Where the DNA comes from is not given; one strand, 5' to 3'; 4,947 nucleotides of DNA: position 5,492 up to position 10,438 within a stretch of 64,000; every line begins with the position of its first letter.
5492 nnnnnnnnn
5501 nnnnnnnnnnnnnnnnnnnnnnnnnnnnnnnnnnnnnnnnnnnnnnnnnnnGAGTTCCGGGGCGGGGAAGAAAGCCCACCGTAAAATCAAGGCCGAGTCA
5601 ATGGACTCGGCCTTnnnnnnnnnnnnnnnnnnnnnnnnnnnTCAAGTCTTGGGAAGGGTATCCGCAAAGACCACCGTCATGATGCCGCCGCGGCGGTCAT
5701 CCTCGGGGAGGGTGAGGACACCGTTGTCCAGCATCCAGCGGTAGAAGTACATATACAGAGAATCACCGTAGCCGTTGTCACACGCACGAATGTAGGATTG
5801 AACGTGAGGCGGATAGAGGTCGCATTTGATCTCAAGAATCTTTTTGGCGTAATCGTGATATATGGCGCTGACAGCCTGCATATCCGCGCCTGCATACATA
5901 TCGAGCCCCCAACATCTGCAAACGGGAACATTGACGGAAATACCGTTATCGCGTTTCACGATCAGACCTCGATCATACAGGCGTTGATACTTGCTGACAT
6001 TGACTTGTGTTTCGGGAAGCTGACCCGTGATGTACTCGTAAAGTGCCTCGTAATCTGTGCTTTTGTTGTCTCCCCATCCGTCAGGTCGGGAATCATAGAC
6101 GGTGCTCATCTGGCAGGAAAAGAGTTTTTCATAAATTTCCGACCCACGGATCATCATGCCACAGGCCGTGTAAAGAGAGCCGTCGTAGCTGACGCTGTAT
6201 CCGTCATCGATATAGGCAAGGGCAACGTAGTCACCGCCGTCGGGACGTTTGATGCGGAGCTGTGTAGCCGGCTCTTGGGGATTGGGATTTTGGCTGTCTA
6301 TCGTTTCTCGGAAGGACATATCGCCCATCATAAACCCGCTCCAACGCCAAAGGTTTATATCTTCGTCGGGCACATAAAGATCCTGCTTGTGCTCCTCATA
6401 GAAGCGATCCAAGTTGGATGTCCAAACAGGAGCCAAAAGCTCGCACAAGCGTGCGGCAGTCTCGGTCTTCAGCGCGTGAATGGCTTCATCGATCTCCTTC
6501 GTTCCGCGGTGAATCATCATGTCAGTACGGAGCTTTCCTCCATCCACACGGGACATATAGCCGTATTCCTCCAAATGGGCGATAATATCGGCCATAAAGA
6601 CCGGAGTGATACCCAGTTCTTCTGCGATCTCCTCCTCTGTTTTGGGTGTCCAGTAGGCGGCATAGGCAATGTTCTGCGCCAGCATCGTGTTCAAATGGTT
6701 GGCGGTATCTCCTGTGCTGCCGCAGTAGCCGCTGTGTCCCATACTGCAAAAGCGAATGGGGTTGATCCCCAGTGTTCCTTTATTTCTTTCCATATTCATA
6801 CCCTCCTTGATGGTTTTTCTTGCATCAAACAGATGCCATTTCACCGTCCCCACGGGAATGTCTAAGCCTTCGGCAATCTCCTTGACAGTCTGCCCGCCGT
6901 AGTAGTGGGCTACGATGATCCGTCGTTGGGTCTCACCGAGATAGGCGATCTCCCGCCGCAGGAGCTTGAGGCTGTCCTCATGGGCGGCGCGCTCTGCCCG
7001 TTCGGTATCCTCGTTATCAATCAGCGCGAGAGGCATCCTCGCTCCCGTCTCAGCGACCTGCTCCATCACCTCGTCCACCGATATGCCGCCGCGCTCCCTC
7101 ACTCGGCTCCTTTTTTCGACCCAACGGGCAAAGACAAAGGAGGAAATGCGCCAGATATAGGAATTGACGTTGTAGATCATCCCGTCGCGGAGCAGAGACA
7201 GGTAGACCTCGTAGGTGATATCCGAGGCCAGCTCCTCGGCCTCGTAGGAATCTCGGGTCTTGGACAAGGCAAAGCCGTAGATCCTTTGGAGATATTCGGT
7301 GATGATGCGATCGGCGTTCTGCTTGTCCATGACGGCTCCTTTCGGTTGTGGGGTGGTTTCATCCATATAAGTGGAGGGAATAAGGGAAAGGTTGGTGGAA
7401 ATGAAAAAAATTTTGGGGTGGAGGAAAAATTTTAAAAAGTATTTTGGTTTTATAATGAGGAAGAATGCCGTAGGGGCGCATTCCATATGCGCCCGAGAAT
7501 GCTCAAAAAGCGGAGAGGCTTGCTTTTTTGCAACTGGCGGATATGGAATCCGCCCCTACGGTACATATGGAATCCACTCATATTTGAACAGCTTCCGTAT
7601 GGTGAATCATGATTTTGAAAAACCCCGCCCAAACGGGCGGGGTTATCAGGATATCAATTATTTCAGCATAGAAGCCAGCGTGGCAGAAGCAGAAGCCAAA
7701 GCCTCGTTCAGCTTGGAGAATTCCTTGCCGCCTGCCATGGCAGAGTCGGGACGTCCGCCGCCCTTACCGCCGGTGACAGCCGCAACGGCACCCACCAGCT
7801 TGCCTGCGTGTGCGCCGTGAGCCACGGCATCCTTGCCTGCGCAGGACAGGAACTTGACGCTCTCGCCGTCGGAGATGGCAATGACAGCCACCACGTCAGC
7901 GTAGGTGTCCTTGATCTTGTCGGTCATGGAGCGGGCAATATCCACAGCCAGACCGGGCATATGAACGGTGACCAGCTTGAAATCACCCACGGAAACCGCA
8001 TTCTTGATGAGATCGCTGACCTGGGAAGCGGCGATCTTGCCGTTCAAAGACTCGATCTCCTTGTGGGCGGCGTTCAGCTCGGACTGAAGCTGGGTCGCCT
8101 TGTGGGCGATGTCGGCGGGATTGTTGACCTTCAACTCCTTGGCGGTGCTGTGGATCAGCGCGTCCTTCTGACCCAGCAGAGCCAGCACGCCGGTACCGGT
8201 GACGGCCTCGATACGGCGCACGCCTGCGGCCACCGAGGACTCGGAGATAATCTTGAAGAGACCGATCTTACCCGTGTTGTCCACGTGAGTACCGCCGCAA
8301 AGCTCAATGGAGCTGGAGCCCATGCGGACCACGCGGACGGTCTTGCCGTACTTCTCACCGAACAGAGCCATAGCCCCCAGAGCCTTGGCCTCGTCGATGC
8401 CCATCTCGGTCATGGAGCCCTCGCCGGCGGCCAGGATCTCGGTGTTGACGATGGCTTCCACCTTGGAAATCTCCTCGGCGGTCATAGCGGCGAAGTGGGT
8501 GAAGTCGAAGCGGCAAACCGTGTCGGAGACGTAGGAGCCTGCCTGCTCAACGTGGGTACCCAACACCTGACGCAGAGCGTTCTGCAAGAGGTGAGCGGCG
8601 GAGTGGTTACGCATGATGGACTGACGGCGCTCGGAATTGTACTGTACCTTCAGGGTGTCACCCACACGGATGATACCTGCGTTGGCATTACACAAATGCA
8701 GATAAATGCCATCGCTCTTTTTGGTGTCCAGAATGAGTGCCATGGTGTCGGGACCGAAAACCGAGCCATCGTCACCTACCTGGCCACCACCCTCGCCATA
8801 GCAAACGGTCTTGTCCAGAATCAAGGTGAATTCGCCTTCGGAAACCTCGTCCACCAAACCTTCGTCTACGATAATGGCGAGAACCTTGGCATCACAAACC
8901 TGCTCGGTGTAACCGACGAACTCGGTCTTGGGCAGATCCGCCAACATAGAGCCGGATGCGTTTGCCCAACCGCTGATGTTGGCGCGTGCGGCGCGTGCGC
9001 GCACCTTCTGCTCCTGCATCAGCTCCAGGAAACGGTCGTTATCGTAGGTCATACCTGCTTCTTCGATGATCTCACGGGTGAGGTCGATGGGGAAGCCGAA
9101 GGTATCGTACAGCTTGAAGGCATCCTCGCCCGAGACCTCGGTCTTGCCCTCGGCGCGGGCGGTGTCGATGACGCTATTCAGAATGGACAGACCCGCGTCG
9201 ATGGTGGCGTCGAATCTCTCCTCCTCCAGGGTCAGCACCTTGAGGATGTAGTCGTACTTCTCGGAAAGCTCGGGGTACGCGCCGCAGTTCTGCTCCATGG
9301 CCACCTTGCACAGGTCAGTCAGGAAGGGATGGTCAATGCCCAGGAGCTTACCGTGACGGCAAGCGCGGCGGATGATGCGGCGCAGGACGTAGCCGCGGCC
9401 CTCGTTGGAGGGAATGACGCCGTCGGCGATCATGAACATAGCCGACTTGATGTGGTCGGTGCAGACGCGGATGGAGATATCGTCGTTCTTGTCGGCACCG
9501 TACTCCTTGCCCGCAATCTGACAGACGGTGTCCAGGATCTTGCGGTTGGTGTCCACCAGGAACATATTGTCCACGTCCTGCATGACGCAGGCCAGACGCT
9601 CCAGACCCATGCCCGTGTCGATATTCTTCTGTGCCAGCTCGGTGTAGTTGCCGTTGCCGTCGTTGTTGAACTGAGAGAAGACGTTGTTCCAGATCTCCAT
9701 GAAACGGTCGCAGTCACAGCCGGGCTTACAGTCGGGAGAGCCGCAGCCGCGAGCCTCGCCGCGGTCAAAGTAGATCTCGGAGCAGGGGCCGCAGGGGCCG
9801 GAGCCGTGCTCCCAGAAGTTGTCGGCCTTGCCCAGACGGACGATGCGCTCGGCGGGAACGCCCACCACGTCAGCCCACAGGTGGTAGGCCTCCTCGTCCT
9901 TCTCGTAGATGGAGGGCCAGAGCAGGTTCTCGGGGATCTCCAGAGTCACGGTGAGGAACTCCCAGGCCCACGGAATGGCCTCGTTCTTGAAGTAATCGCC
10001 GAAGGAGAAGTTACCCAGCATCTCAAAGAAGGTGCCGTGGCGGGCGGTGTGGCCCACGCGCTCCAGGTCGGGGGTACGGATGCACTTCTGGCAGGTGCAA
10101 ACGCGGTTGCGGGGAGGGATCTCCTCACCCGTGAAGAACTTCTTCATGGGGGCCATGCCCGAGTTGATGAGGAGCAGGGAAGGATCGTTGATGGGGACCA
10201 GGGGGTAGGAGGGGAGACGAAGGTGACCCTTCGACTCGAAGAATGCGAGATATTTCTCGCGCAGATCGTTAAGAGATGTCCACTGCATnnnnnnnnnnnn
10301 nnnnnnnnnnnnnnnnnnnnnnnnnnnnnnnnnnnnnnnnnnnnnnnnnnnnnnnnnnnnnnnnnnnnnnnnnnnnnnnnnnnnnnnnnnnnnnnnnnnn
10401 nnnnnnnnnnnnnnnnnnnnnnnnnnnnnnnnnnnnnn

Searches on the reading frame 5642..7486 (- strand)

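Call 83: search_protein_families(library=pfam, proteins=[window:5642-7486:-], max_evalue=0.00001)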
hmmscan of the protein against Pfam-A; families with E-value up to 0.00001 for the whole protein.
window:5642-7486:- (614 aa): 2 families
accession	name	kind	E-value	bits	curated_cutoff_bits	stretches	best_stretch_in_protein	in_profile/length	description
PF08281.18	Sigma70_r4_2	-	8.4e-14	51.4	25.7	1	175-225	3-53/54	Sigma-70, region 4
PF04545.22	Sigma70_r4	-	1.6e-11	43.9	24.1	1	183-227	5-49/50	Sigma-70, region 4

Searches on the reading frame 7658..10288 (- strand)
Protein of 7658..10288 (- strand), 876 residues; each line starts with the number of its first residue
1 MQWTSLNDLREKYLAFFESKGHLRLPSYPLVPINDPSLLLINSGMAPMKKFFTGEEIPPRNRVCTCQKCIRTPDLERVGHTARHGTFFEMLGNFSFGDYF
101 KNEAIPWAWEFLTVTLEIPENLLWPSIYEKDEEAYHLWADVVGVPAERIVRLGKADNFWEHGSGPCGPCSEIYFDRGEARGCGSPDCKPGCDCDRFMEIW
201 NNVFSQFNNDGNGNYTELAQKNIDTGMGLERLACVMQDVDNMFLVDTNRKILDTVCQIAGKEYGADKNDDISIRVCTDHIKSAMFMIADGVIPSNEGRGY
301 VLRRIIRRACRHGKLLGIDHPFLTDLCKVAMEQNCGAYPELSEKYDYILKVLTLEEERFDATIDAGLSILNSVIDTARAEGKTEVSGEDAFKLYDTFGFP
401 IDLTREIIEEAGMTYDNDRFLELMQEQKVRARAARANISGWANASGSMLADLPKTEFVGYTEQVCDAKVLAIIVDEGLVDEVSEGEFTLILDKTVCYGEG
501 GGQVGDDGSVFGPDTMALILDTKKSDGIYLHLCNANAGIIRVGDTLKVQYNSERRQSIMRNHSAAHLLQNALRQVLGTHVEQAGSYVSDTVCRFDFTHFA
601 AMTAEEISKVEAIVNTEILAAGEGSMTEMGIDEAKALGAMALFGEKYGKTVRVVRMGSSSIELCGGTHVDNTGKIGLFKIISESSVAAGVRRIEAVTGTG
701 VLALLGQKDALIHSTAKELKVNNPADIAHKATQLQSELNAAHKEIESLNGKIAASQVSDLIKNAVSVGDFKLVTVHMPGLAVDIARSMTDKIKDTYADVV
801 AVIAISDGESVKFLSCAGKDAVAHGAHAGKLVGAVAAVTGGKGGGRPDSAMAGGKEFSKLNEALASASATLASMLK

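Call 31: find_encoding_contigs(protein=window:7658-10288:-, flank=10000, max_places=1)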
Protein window:7658-10288:- (876 aa): 4 contigs read that carry it; 1 place shown.
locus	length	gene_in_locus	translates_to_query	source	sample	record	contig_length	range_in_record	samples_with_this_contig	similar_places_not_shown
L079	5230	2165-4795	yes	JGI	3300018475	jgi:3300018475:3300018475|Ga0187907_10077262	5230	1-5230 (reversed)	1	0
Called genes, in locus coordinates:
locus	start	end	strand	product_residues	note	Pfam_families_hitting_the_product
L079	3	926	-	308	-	?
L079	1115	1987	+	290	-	PF01869:BcrAD_BadFG, PF03630:Fumble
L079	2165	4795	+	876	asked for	PF01411:tRNA-synt_2c, PF07973:tRNA_SAD, PF02272:DHHA1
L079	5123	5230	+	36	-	?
